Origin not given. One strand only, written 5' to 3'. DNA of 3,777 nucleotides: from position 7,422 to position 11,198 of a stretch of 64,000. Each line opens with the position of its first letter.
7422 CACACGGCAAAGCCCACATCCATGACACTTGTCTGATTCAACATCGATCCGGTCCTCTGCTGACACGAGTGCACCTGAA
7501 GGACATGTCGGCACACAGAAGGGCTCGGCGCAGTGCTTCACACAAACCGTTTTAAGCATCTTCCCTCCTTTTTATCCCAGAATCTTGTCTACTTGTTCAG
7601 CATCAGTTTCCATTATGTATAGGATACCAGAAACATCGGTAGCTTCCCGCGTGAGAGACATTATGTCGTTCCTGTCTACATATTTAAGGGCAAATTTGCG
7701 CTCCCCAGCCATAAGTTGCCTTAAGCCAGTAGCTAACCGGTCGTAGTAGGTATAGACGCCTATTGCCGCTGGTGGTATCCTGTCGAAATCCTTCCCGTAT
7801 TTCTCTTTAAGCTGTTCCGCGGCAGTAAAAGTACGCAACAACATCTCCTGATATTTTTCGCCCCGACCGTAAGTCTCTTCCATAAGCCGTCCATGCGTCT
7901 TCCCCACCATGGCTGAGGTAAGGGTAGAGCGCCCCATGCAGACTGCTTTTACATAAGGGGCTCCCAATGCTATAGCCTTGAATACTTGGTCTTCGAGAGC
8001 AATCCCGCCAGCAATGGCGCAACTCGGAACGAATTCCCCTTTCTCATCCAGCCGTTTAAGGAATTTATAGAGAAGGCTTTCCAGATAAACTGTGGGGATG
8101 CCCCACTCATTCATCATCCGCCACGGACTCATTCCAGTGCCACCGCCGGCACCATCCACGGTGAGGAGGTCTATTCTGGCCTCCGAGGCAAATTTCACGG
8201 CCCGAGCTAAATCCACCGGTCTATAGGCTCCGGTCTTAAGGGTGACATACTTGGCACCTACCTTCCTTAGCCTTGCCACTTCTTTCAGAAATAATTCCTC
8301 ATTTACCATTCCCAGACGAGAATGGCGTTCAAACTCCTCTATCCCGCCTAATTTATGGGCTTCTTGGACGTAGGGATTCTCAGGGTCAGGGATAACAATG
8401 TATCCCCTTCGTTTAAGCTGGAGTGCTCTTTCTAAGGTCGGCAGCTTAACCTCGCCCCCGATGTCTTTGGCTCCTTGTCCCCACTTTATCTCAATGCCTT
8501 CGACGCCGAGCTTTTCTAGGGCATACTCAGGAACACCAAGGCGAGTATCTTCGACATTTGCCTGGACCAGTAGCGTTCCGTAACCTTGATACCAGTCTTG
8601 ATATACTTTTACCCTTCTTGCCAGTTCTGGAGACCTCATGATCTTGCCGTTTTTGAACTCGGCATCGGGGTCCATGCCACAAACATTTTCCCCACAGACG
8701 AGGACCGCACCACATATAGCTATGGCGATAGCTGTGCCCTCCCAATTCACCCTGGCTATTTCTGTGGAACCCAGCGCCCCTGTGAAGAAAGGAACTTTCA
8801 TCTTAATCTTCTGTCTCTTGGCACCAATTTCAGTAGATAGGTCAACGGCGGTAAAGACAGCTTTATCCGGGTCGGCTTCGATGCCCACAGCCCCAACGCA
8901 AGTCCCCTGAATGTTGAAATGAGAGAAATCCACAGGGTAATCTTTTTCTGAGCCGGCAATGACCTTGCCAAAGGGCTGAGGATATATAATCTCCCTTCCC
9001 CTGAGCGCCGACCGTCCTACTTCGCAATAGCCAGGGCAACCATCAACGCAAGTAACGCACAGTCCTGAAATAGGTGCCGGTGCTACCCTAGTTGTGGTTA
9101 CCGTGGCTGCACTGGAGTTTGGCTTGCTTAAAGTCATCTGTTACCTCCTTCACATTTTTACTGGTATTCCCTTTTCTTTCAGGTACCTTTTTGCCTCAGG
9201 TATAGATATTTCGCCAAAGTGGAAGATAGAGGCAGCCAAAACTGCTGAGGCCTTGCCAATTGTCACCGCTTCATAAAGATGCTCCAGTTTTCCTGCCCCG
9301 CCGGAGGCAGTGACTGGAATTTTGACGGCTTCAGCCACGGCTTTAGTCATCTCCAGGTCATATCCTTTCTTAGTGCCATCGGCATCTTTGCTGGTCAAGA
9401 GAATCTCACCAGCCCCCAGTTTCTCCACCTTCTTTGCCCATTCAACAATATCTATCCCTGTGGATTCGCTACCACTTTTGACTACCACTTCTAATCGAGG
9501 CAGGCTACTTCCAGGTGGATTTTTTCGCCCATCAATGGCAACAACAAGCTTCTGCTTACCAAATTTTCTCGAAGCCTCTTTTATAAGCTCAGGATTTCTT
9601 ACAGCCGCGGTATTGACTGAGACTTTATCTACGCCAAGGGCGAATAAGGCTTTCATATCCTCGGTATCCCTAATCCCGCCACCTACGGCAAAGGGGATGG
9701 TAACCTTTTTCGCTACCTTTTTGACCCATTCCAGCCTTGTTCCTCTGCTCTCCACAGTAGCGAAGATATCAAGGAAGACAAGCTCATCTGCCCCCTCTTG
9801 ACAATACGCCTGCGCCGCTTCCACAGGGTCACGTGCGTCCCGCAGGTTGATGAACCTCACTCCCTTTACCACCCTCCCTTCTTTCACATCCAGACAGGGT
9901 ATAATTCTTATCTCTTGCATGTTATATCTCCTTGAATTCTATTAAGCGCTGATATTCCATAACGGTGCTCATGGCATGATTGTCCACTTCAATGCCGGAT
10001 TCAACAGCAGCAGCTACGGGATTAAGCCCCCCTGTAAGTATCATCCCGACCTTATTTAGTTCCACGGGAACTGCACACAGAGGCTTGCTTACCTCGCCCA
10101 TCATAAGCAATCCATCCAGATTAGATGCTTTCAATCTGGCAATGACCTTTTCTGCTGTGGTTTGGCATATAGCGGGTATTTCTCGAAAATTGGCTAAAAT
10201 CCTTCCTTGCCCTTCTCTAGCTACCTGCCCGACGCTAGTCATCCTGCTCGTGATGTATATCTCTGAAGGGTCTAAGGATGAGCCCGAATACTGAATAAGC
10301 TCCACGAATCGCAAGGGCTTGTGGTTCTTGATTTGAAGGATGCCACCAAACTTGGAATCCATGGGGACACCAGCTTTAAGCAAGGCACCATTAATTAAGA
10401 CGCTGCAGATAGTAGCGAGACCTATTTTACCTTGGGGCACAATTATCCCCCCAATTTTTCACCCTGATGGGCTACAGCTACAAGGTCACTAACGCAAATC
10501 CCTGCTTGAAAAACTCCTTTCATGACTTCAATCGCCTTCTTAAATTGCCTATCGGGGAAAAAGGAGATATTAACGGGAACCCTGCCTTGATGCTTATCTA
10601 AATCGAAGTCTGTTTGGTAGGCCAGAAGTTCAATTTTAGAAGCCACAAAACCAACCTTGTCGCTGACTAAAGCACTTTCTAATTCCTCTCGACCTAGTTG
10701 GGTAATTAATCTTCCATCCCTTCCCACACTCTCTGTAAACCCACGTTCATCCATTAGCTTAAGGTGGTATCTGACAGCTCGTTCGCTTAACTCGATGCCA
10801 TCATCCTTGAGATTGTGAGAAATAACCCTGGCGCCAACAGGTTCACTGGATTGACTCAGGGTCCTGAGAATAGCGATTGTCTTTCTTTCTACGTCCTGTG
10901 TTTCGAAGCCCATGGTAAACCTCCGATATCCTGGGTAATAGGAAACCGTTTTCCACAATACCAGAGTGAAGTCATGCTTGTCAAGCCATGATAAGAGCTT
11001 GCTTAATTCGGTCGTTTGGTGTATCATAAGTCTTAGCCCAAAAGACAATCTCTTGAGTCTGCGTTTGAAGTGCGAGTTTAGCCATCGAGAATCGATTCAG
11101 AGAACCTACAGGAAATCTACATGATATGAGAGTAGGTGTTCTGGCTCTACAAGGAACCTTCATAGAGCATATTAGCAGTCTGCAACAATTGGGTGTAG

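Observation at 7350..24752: Duplicated hisF-gltB(FMN) gene pair, with hisH embedded in a split archaeal-type glutamate synthase operon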

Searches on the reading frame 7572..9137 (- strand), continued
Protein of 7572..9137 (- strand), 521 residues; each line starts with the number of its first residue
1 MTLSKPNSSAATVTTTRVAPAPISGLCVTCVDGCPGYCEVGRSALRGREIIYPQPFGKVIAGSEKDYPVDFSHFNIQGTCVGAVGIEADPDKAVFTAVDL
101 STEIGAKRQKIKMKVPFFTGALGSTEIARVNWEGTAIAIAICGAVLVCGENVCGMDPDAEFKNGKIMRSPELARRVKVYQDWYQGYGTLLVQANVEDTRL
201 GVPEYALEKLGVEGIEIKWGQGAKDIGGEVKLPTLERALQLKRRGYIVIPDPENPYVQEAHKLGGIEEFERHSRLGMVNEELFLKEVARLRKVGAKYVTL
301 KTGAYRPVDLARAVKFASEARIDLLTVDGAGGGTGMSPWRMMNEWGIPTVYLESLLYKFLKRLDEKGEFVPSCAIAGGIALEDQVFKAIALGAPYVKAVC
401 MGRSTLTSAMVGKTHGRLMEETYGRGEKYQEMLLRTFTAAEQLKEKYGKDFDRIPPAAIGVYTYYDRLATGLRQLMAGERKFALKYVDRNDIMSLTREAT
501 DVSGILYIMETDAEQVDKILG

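Call 58: search_protein_families(library=pfam, proteins=[P0232, P0121, P0153, P0163, P0168], max_evalue=0.001)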
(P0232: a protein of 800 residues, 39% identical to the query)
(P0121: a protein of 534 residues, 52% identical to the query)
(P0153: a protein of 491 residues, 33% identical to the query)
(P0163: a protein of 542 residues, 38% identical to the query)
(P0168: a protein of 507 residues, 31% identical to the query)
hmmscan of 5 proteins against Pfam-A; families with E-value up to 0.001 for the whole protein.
P0232 (800 aa): 11 families
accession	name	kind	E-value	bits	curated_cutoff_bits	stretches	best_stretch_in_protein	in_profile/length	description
PF04432.18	FrhB_FdhB_C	-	4.2e-29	101.8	23.3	1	165-305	2-138/150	Coenzyme F420 hydrogenase/dehydrogenase, beta subunit C terminus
PF01645.23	Glu_synthase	-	1.6e-17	64.2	20.4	1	436-727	57-305/369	Conserved region in glutamate synthase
PF04422.18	FrhB_FdhB_N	-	3.9e-14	53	22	1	94-158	13-77/78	Coenzyme F420 hydrogenase/dehydrogenase, beta subunit N-term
PF13237.11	Fer4_10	-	1.3e-08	35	25.5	1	11-57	2-53/53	4Fe-4S dicluster domain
PF13534.11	Fer4_17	-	7.9e-06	26.8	22.2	0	46-63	2-18/61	4Fe-4S dicluster domain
PF01070.24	FMN_dh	-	8e-06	25.5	24.9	1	677-757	253-333/350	FMN-dependent dehydrogenase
PF12797.12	Fer4_2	-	7.4e-05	22.9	24.5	0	11-28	3-20/22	4Fe-4S binding domain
PF00037.32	Fer4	-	0.00011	22.3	21.1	1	42-57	4-19/24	4Fe-4S binding domain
PF14697.11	Fer4_21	-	0.00016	22.1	35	1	12-58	2-53/59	4Fe-4S dicluster domain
PF13183.11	Fer4_8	-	0.00076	20.4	27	0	43-60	2-19/68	4Fe-4S dicluster domain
PF13187.11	Fer4_9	-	0.00076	19.9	27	0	18-58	2-49/52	4Fe-4S dicluster domain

P0121 (534 aa): 1 family
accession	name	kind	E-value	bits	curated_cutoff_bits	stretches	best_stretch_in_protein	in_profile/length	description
PF01645.23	Glu_synthase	-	7.1e-16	58.8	20.4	1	110-410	60-309/369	Conserved region in glutamate synthase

P0153 (491 aa): 1 family
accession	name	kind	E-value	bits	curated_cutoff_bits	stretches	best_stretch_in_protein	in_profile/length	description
PF01645.23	Glu_synthase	-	2.1e-06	27.6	20.4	1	262-380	190-305/369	Conserved region in glutamate synthase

P0163 (542 aa): 1 family
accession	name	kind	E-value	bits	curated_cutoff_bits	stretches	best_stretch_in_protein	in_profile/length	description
PF01645.23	Glu_synthase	-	6.7e-08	32.5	20.4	1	289-406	204-315/369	Conserved region in glutamate synthase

P0168 (507 aa): 0 families
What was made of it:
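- The one fusion found joins FrhB to the GltS-like domain (call 58).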

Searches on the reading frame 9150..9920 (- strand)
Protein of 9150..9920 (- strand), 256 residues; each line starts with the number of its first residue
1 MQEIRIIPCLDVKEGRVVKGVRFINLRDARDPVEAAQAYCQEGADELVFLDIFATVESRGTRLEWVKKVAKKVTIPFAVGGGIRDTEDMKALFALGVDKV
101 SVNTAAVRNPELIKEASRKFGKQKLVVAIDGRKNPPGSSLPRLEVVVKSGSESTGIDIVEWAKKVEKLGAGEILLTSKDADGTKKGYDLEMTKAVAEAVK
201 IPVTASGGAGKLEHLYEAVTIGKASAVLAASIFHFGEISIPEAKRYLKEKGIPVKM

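Call 3: search_protein_families(library=pfam, proteins=[window:9150-9920:-])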
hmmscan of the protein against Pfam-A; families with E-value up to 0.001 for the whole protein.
window:9150-9920:- (256 aa): 7 families
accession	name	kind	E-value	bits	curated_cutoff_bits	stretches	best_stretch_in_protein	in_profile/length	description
PF00977.27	His_biosynth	-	1.4e-84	283.6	23.6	1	5-238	1-227/228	Histidine biosynthesis protein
PF01207.24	Dus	-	8.7e-12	45.2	20.4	1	28-120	136-230/311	Dihydrouridine synthase (Dus)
PF03060.21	NMO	-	4.3e-09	36.7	28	0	62-106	181-225/331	Nitronate monooxygenase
PF02581.23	TMP-TENI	-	6.4e-08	32.6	27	1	35-105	107-179/180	Thiamine monophosphate synthase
PF05690.20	ThiG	-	1.9e-06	27.8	23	0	64-114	165-215/247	Thiazole biosynthesis protein ThiG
PF13714.12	PEP_mutase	-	0.00022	21.3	31.5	0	31-108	158-226/240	Phosphoenolpyruvate phosphomutase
PF00478.31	IMPDH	-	0.00046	19.7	25.6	0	31-102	104-172/345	IMP dehydrogenase / GMP reductase domain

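Call 7: search_protein_families(library=ncbifam, proteins=[window:9150-9920:-])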
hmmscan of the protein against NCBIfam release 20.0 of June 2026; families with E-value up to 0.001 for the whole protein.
window:9150-9920:- (256 aa): 31 families (the best 25 are shown)
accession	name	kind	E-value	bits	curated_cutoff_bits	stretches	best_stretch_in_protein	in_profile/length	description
TIGR00735.1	hisF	equivalog_domain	3.4e-104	347.6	294.55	1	4-255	4-254/254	imidazole glycerol phosphate synthase subunit HisF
TIGR03572.1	WbuZ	equivalog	1.7e-77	259.9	299.7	1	1-235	1-232/232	glycosyl amidation-associated protein WbuZ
NF038364.1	AglZ_HisF2_fam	equivalog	2.3e-68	230.3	310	1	4-235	3-230/248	AglZ/HisF2 family acetamidino modification protein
NF010112.0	PRK13585.1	equivalog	2.6e-48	164.7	243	1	3-248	2-239/241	1-(5-phosphoribosyl)-5-[(5-phosphoribosylamino)methylideneamino]imidazole-4-carboxamide isomerase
TIGR00007.1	TIGR00007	equivalog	5.6e-42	143.9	228.95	1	6-233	1-222/231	1-(5-phosphoribosyl)-5-[(5-phosphoribosylamino)methylideneamino]imidazole-4-carboxamide isomerase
TIGR01919.1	hisA-trpF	equivalog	8.4e-26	91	306.45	1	4-229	3-225/243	bifunctional 1-(5-phosphoribosyl)-5-((5-phosphoribosylamino)methylideneamino)imidazole-4-carboxamide isomerase/phosphoribosylanthranilate is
NF010113.0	PRK13586.1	equivalog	4.6e-22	78.8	238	1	5-233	3-222/232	1-(5-phosphoribosyl)-5-((5-phosphoribosylamino)methylideneamino)imidazole-4-carboxamide isomerase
NF010114.0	PRK13587.1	equivalog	1.8e-19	70.4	305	1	39-228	40-220/234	1-(5-phosphoribosyl)-5-((5-phosphoribosylamino)methylideneamino)imidazole-4-carboxamide isomerase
NF003156.0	PRK04128.1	equivalog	7.8e-15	55.4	285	1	4-186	2-172/231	1-(5-phosphoribosyl)-5-((5-phosphoribosylamino)methylideneamino)imidazole-4-carboxamide isomerase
TIGR00734.1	hisAF_rel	hypoth_equivalog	2.4e-14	53.7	179.85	1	2-105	119-215/221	HisA/HisF family protein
NF010712.0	PRK14114.1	equivalog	4.7e-13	49.2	327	1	7-225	4-213/241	1-(5-phosphoribosyl)-5-((5-phosphoribosylamino)methylideneamino)imidazole-4-carboxamide isomerase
TIGR02129.1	hisA_euk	equivalog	8.3e-11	42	229.3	1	7-224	4-227/255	phosphoribosylformimino-5-aminoimidazole carboxamide ribotide isomerase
TIGR03151.1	enACPred_II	equivalog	5e-10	39.1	453.1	1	61-111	148-198/307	enoyl-[acyl-carrier-protein] reductase FabK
NF005819.0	PRK07695.1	equivalog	7.3e-09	35.6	251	1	34-117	107-191/205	thiazole tautomerase TenI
NF003198.0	PRK04169.1-2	subfamily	2.6e-07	30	247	1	63-112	186-235/249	geranylgeranylglyceryl/heptaprenylglyceryl phosphate synthase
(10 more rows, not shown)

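Call 40: search_solved_structures(query=window:9150-9920:-, max_evalue=1e-20, show_alignments=1)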
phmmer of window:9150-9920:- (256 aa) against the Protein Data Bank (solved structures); distinct sequences matched with E-value up to 1e-20: 59.
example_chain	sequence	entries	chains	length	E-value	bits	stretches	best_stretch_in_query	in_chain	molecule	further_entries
4evz_A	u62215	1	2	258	1.9e-91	309.1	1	4-255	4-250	HisF-LUCA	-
1ka9_F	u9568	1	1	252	6.5e-87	294.3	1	5-255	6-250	imidazole glycerol phosphate synthase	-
1h5y_A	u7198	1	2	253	3.5e-82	278.8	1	4-255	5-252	HISF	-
2wjz_A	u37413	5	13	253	5.4e-78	265.1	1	4-255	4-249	IMIDAZOLE GLYCEROL PHOSPHATE SYNTHASE HISF | IMIDAZOLE GLYCEROL PHOSPHATE SYNTHASE SUBUNIT HISF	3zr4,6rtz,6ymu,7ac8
2a0n_A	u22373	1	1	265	6.4e-78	264.8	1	4-255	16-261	Imidazole glycerol phosphate synthase subunit hisF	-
7qc3_A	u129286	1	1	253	7e-78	264.7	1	5-255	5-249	Imidazole glycerol phosphate synthase subunit HisF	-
1vh7_A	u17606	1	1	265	7.5e-78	264.6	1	5-255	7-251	Imidazole glycerol phosphate synthase subunit hisF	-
1thf_D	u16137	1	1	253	1e-77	264.1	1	4-255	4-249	HISF PROTEIN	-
6ru0_A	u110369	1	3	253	1.3e-77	263.8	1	4-255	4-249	Imidazole glycerol phosphate synthase subunit HisF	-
1gpw_A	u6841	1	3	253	2.6e-77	262.9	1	4-255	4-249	HISF PROTEIN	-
8s8s_A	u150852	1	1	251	8.7e-77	261.1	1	5-255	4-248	Imidazole glycerol phosphate synthase subunit HisF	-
8s8r_D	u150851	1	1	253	1.6e-76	260.3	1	4-255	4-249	Imidazole glycerol phosphate synthase subunit HisF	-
6vdg_A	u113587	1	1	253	2.2e-76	259.8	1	4-255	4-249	Imidazole glycerol phosphate synthase subunit HisF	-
5tql_A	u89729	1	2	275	5.1e-76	258.6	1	5-255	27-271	Imidazole glycerol phosphate synthase subunit HisF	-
4ewn_D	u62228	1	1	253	1.7e-75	256.9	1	4-255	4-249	Imidazole glycerol phosphate synthase subunit HisF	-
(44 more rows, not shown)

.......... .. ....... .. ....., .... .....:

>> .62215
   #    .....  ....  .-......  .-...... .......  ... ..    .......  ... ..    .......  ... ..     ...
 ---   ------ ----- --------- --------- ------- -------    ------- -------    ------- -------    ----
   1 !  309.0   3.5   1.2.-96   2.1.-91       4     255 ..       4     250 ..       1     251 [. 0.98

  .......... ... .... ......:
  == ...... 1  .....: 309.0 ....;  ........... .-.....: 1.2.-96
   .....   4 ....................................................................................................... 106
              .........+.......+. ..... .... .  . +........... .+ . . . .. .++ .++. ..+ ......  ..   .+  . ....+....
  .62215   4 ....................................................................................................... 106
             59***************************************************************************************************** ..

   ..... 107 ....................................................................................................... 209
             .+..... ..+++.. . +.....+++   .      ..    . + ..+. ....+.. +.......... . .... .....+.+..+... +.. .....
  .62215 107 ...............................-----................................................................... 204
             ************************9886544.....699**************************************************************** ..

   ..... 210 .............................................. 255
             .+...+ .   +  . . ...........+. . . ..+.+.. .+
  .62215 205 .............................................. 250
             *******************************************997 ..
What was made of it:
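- HisF1 scores lower against the hisF model and against the reconstructed LUCA-HisF (calls 7, 40).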

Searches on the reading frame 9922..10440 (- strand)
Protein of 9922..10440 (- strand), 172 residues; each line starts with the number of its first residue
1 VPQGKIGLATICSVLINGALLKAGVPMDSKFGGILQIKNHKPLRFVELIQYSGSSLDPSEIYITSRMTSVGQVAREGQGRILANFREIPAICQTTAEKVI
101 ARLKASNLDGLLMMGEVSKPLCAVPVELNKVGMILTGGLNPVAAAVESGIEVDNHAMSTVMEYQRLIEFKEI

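Call 3: search_protein_families(library=pfam, proteins=[window:9922-10440:-])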
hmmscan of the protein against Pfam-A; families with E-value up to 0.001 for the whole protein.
window:9922-10440:- (172 aa): 1 family
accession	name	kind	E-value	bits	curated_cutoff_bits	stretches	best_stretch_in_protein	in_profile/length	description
PF01995.21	NRD1_2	-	3e-61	207.2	25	1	2-166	72-236/238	NrpR regulatory domains NRD1 and 2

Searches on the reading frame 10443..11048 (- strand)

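Call 3: search_protein_families(library=pfam, proteins=[window:10443-11048:-])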
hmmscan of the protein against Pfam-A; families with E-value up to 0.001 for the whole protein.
window:10443-11048:- (201 aa): 3 families
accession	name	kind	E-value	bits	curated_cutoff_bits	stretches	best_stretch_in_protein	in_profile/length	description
PF08461.16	HTH_12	-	4.1e-21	75.1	21.4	1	58-123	1-66/66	Ribonuclease R winged-helix domain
PF01995.21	NRD1_2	-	8.5e-18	64.9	25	1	132-198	1-67/238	NrpR regulatory domains NRD1 and 2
PF21715.3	CggR_N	-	0.00052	20.1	30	1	58-124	6-65/71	CggR N-terminal DNA binding domain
